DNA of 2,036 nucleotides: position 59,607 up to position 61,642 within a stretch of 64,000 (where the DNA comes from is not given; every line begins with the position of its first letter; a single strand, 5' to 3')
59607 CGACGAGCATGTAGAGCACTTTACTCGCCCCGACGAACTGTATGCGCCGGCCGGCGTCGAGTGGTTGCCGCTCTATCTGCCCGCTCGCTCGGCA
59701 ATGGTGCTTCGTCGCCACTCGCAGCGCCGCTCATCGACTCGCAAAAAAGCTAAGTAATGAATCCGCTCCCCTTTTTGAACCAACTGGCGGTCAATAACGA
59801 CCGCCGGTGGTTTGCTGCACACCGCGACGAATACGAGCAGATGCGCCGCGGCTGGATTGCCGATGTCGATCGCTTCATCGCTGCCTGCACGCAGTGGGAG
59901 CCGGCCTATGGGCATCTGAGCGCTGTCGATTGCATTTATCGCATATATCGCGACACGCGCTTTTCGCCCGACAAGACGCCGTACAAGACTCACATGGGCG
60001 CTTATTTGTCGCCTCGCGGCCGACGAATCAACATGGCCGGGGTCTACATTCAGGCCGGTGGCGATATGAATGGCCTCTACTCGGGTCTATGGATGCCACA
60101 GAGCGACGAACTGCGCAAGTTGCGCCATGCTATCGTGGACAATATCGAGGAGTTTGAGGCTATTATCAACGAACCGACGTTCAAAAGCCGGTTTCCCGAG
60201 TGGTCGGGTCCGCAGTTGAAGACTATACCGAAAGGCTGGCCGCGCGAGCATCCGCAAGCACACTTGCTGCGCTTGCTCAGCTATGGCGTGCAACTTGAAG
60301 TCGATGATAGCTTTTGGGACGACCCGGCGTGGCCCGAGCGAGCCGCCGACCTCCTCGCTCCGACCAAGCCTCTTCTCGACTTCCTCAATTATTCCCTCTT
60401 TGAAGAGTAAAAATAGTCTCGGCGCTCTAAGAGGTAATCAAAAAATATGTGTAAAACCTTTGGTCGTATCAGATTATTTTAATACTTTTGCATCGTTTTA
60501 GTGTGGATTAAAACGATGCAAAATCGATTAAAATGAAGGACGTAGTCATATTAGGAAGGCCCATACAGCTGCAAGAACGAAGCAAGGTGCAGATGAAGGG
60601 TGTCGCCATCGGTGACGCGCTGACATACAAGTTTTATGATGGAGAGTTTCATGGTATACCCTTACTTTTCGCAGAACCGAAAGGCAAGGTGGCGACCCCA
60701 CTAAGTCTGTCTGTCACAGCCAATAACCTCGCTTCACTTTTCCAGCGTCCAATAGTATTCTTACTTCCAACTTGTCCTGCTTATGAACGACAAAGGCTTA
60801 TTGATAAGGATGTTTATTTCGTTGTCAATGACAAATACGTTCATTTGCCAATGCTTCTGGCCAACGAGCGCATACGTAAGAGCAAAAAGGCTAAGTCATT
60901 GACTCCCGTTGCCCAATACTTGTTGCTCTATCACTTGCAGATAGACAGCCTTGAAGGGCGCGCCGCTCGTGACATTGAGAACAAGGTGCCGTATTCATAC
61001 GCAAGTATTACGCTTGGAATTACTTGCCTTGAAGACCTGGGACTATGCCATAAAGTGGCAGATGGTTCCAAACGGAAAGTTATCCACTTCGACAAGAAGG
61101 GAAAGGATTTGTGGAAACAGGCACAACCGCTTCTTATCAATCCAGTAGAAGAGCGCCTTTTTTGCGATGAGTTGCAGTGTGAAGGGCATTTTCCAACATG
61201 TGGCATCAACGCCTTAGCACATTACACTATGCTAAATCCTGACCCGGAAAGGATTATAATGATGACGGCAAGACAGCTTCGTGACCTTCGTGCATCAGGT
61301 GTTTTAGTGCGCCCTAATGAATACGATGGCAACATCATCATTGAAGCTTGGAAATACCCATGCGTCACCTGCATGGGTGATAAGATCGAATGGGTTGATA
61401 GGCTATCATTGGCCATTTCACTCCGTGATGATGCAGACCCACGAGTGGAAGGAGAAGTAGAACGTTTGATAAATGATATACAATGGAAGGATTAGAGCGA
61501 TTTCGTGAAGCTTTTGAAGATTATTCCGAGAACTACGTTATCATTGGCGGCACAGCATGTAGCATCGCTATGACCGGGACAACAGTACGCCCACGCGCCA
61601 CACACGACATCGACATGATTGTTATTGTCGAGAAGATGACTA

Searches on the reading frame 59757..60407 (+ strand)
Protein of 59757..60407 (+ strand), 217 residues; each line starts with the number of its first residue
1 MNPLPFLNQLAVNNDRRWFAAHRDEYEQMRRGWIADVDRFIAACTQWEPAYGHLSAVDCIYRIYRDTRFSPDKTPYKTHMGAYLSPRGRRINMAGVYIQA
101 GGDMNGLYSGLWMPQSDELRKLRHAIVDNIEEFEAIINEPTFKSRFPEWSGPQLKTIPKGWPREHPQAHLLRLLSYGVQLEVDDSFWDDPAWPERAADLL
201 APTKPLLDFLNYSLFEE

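Call 26: find_encoding_contigs(protein=window:59757-60407:+, flank=6000, max_places=8)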
Protein window:59757-60407:+ (217 aa): 5 contigs read that carry it; 4 places shown.
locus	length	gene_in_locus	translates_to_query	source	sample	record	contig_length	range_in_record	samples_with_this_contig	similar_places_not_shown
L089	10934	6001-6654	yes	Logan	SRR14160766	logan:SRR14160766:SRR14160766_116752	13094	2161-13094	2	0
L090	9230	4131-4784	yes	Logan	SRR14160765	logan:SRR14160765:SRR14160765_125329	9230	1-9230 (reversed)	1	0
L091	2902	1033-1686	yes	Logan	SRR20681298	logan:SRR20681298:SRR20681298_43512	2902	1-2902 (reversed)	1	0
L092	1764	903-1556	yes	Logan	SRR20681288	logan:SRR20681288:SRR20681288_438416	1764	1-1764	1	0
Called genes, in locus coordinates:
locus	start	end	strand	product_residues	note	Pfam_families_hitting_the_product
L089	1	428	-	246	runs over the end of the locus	-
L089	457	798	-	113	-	PF01253:SUI1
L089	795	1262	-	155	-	-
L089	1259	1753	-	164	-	PF00885:DMRL_synthase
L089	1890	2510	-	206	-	PF13580:SIS_2 (faint), PF01380:SIS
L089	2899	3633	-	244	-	PF00092:VWA (weak)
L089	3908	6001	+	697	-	PF02922:CBM_48, PF00128:Alpha-amylase, PF02806:Alpha-amylase_C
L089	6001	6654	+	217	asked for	PF09365:DUF2461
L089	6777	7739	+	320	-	-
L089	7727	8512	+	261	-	-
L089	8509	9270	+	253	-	PF00149:Metallophos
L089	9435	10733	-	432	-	PF07969:Amidohydro_3 (faint), PF12890:DHOase, PF01979:Amidohydro_1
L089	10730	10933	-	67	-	?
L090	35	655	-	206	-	PF13580:SIS_2 (faint), PF01380:SIS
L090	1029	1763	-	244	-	PF00092:VWA (weak)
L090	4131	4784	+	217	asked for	PF09365:DUF2461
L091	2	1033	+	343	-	?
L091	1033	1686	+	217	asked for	PF09365:DUF2461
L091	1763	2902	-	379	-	?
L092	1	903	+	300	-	?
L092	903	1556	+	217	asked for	PF09365:DUF2461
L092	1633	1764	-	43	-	?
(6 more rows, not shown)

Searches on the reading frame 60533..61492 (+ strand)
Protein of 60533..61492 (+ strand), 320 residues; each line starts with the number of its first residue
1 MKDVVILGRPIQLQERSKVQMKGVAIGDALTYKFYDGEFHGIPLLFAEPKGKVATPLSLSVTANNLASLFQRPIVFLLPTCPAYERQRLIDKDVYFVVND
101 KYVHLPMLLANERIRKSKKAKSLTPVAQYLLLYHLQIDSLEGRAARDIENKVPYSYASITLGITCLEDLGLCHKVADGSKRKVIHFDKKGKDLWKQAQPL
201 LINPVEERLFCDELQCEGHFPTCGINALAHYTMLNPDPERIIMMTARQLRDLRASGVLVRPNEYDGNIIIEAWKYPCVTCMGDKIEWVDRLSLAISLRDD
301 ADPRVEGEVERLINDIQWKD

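Call 3: search_protein_families(library=pfam, proteins=[window:60533-61492:+], max_evalue=1)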
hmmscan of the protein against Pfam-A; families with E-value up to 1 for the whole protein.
window:60533-61492:+ (320 aa): 0 families

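Call 4: search_protein_families(library=padloc, proteins=[window:60533-61492:+], max_evalue=1)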
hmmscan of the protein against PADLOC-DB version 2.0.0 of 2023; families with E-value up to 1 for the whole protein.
window:60533-61492:+ (320 aa): 0 families

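Call 5: search_protein_families(library=ncbifam, proteins=[window:60533-61492:+], max_evalue=1)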
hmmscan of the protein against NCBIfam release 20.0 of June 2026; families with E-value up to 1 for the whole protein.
window:60533-61492:+ (320 aa): 0 families

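Call 17: search_solved_structures(query=window:60533-61492:+, max_evalue=10, show_alignments=2)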
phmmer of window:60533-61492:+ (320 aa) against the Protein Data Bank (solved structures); distinct sequences matched with E-value up to 10: 1.
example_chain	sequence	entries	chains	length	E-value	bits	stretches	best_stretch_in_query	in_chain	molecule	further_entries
3f3x_A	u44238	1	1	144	0.1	15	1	129-210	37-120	Transcriptional regulator, marR family, putative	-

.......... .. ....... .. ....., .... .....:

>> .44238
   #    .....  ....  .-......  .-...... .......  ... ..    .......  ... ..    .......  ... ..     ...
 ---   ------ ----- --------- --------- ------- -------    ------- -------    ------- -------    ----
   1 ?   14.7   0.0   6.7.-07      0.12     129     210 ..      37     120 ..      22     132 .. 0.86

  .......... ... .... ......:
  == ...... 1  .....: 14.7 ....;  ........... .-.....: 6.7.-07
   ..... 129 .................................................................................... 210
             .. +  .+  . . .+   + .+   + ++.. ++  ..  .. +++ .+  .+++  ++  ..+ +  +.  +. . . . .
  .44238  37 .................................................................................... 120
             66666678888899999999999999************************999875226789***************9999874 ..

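Call 18: find_homologous_proteins(query=window:60533-61492:+, max_evalue=0.001)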
Query window:60533-61492:+ (320 aa): 789 proteins with E <= 0.001 among 2742 candidates; the best 120 are listed.
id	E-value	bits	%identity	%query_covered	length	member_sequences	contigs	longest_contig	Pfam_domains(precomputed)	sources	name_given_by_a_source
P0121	9.5e-216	733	100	100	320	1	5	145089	-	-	-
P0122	9.8e-188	641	88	100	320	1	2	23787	-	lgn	-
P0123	2.7e-187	640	88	100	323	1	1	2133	-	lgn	-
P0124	1.3e-186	637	87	100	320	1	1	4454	-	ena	-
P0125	1.4e-186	637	87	100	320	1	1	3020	-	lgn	-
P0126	1.7e-185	634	86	100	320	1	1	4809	-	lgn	-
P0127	8.3e-185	631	85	100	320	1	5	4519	-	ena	-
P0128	1.6e-184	630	86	100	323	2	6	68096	-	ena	-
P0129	2.2e-184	630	85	100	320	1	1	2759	-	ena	-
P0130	3.0e-184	630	85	100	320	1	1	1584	-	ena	-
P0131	5.7e-184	629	85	100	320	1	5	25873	-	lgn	-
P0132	5.7e-184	629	85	100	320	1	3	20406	-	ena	-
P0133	1.1e-183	628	86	100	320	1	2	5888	-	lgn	-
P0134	2.0e-183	627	84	100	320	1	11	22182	-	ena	-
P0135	2.6e-183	626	85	100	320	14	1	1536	-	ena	-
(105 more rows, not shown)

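Call 30: predict_structure(alignment_id=A2)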
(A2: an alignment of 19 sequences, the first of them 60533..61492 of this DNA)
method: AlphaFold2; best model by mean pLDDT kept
length: 320 residues; sequences in the alignment: 19
mean_pLDDT: 34.8   pTM: 0.29
mean pLDDT of the five models: 34.8, 34.4, 32.9, 31.9, 31.2
residues with pLDDT >= 90: 0; 70-90: 0; 50-70: 19; < 50: 301
segments of 3 or more residues with pLDDT < 50: 1-13, 19-166, 168-172, 175-184, 197-320
pLDDT, mean of each block of 10 residues (from residue 1): 29 49 44 37 28 29 33 30 34 28 29 35 40 36 40 44 48 44 49 51 33 24 23 25 29 32 28 26 28 37 36 34
secondary structure, 60 per line:
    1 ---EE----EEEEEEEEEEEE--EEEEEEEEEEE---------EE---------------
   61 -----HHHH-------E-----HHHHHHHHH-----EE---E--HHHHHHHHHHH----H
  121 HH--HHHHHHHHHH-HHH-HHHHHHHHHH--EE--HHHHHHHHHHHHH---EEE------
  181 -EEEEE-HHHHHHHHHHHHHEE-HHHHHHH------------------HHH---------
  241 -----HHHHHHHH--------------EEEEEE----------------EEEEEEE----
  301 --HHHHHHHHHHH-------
elements in order: E10-21 E24-34 H66-69 H83-91 H105-115 H125-134 H140-149 H156-168 E172-174 E182-186 H188-200 H204-210 H246-253 E268-273 E290-296 H303-313

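Call 48: search_protein_families(library=pfam, alignment_id=A6, max_evalue=0.1)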
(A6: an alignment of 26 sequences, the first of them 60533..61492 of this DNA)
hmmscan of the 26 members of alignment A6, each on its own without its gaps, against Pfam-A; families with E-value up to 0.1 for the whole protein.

A. member 1, window:60533-61492:+ (320 aa): 0 families

B. families by the number of members that match (of 26 scanned): 25 families
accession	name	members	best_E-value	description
PF12802.13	MarR_2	14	9.7e-06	MarR family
PF01047.28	MarR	14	0.00013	MarR family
PF13463.12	HTH_27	9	4.2e-07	Winged helix DNA-binding domain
PF13545.12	HTH_Crp_2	8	0.0024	Crp-like helix-turn-helix domain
PF00126.33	HTH_1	5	0.0017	Bacterial regulatory helix-turn-helix protein, lysR family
PF13412.12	HTH_24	4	0.0039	Winged helix-turn-helix DNA-binding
PF09339.16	HTH_IclR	4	0.042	IclR helix-turn-helix domain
PF01325.25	Fe_dep_repress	3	0.0044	Iron dependent repressor, N-terminal DNA binding domain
PF00392.27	GntR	3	0.011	Bacterial regulatory proteins, gntR family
PF24034.1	DUF7343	2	0.0019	Domain of unknown function (DUF7343)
PF25212.1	HVO_A0114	2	0.0048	HVO_A0114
PF13384.12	HTH_23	1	0.0061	Homeodomain-like domain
PF07337.16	CagY_M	1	0.011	DC-EC Repeat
PF13730.12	HTH_36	1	0.012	Helix-turn-helix domain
PF06394.18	Pepsin-I3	1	0.023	Pepsin inhibitor-3-like repeated domain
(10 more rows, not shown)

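Call 49: search_solved_structures(query=A6, max_evalue=10, show_alignments=4)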
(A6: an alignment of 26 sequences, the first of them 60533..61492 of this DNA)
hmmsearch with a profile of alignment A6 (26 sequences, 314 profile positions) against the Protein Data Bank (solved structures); distinct sequences matched with E-value up to 10: 208 (the best 60 are shown).
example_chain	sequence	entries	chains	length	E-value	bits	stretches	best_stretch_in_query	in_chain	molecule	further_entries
4mnu_A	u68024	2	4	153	0.0007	21.9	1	130-194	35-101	SlyA-like transcription regulator | MarR family transcriptional regulator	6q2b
9vg2_A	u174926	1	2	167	0.0055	19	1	127-182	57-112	MarR-family transcriptional regulator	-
5yhz_A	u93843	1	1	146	0.0072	18.6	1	126-191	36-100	Zinc transport transcriptional regulator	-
5yi0_B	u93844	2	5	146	0.0082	18.4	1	126-191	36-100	Zinc transport transcriptional regulator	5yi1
5yhy_A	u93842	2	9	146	0.01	18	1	126-191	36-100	Zinc transport transcriptional regulator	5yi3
5yhx_A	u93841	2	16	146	0.011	17.9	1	126-191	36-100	Zinc transport transcriptional regulator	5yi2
3tgn_A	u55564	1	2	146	0.012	17.8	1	138-187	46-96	Adc operon repressor AdcR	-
4r1h_A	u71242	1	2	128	0.016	17.4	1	142-189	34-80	Lmo0741 protein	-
1s3j_A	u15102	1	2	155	0.027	16.7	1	127-187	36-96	YusO protein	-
5hli_A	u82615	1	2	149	0.036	16.3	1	127-188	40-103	MarR family transcriptional regulator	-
5hlh_A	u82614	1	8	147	0.039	16.2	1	127-188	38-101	MarR family transcriptional regulator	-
5hlg_A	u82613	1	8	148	0.039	16.1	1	127-188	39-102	MarR family transcriptional regulator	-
6fi9_A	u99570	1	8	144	0.043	16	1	132-191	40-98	Transcriptional regulator ZitR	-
3nrv_A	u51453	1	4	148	0.045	16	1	138-200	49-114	Putative transcriptional regulator (MarR/EmrR family)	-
8za5_A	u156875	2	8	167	0.051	15.8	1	128-182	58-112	MarR-family transcriptional regulator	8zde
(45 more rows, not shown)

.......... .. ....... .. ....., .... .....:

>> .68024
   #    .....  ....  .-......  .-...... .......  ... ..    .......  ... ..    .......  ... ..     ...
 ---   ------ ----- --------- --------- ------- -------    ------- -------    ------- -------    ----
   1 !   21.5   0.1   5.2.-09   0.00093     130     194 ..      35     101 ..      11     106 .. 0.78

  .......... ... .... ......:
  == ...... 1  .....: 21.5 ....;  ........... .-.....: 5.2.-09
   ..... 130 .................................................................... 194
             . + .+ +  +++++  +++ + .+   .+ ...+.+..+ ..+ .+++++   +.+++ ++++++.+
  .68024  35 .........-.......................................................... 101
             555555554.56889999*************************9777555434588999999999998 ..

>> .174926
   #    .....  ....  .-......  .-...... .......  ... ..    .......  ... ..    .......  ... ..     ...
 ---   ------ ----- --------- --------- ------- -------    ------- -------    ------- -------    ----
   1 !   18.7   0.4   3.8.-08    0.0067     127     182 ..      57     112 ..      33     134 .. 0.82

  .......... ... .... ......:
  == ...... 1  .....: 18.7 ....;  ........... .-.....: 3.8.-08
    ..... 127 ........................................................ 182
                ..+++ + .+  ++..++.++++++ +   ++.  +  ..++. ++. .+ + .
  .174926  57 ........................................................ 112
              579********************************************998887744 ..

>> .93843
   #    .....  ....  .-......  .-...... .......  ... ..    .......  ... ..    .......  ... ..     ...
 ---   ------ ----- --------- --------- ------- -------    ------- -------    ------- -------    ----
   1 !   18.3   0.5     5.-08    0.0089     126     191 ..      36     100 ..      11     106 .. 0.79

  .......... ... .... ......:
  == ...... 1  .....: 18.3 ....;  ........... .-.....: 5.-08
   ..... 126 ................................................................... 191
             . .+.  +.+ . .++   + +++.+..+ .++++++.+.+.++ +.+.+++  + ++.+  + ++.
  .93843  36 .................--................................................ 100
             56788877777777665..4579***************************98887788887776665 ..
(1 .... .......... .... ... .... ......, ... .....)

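Call 55: search_protein_families(library=phrogs, proteins=[window:60533-61492:+], max_evalue=0.1)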
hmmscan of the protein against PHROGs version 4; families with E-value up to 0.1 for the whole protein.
window:60533-61492:+ (320 aa): 0 families

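Call 84: search_protein_families(library=padloc, alignment_id=A6, max_evalue=0.001)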
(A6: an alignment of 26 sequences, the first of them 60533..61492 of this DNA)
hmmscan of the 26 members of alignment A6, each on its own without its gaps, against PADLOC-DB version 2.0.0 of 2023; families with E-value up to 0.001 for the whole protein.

A. member 1, window:60533-61492:+ (320 aa): 0 families

B. families by the number of members that match (of 26 scanned): 10 families
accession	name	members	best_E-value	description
PDLC01438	Csa3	4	9.5e-06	"CAS-I,CAS-II,CAS-III,CAS-IV,CAS-V,CAS-VI; associated_signaling"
PDLC01852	CARF3--CARF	2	1.3e-05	-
PDLC04370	PDC-M05A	2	0.00023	-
PDLC01044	Csa3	1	0.00014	Type I-A associated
PDLC01860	CARF3--CARF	1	0.00015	-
PDLC01268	CasR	1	0.0003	"CAS-I,CAS-II,CAS-III,CAS-IV,CAS-V,CAS-VI; associated_signaling"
PDLC01879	CARF3--CARF_TM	1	0.00042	-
PDLC01875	CARF3--CARF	1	0.00046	-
PDLC01859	CARF3--CARF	1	0.00081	-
PDLC01434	CasR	1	0.00083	"CAS-I,CAS-II,CAS-III,CAS-IV,CAS-V,CAS-VI; associated_signaling"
